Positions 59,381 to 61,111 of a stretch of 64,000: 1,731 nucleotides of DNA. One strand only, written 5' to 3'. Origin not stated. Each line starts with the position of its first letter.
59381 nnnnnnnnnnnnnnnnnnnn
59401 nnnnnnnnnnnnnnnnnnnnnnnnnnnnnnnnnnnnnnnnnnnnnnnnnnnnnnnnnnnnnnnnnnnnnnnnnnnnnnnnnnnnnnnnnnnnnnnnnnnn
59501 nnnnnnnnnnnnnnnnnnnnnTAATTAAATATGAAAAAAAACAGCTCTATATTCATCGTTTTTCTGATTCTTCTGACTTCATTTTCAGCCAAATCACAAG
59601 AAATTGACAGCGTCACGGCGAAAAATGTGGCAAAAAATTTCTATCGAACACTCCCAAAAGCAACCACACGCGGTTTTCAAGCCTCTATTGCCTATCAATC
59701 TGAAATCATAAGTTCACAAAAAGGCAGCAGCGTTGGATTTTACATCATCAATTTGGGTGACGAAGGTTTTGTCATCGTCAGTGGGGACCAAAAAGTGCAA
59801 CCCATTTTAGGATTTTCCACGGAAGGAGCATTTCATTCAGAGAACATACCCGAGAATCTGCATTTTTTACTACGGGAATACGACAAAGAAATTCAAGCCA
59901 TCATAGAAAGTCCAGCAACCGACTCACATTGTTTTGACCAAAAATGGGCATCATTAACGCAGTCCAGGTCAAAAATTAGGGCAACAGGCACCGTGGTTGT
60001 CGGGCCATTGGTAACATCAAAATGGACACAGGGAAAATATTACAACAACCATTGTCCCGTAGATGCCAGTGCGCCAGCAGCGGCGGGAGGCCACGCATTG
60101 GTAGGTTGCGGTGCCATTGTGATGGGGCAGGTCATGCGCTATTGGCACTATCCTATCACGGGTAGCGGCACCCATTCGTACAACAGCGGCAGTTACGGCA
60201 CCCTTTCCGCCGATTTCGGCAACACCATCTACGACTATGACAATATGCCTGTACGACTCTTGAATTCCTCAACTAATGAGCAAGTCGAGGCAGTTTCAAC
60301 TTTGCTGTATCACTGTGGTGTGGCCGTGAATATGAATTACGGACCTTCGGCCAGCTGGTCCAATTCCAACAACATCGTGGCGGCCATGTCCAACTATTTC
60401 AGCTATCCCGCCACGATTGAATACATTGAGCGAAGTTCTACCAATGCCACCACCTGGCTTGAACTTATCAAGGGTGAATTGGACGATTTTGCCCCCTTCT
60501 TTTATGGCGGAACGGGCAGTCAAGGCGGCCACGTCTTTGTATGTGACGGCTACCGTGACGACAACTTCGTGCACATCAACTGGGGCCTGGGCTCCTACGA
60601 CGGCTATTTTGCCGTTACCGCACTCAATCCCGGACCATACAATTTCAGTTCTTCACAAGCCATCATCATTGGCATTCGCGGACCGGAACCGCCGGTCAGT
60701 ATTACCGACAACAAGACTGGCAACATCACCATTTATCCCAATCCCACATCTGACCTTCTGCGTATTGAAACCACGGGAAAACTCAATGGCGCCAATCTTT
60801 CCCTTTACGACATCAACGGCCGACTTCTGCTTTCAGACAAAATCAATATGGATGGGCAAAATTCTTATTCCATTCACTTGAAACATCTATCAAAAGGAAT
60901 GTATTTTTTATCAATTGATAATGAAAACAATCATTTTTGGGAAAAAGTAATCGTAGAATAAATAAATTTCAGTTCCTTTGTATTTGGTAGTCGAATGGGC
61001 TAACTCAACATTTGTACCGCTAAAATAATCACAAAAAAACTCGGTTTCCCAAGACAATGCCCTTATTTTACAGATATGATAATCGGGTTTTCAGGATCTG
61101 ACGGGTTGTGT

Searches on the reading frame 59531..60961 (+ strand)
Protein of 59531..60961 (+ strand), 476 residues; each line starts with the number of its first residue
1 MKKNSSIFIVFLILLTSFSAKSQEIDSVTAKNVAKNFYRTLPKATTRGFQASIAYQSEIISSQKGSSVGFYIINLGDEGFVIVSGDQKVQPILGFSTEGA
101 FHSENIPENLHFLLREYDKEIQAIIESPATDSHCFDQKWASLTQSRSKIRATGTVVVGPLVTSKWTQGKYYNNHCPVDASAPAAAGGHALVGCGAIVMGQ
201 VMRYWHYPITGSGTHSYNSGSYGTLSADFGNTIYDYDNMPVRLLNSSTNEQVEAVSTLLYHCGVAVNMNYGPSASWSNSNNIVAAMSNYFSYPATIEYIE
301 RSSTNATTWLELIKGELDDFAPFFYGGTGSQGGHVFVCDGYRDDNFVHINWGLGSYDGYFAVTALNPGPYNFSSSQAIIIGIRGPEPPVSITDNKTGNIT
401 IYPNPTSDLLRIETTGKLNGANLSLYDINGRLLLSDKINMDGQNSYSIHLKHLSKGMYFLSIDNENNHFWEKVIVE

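Call 9: search_protein_families(library=pfam, proteins=[window:59531-60961:+], max_evalue=0.01)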
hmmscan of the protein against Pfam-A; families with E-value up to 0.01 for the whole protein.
window:59531-60961:+ (476 aa): 4 families
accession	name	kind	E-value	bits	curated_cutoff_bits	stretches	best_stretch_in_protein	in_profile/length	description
PF01640.23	Peptidase_C10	-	1.3e-55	189.1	26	1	165-360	1-194/194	Peptidase C10 family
PF13734.11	Inhibitor_I69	-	6.1e-19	68.7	25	1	24-121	3-98/98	Spi protease inhibitor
PF18962.6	Por_Secre_tail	-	8.7e-17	61.6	27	1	401-475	1-75/75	Secretion system C-terminal sorting domain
PF11589.14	DUF3244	-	0.0074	16.7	25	0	401-469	24-90/96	Domain of unknown function (DUF3244)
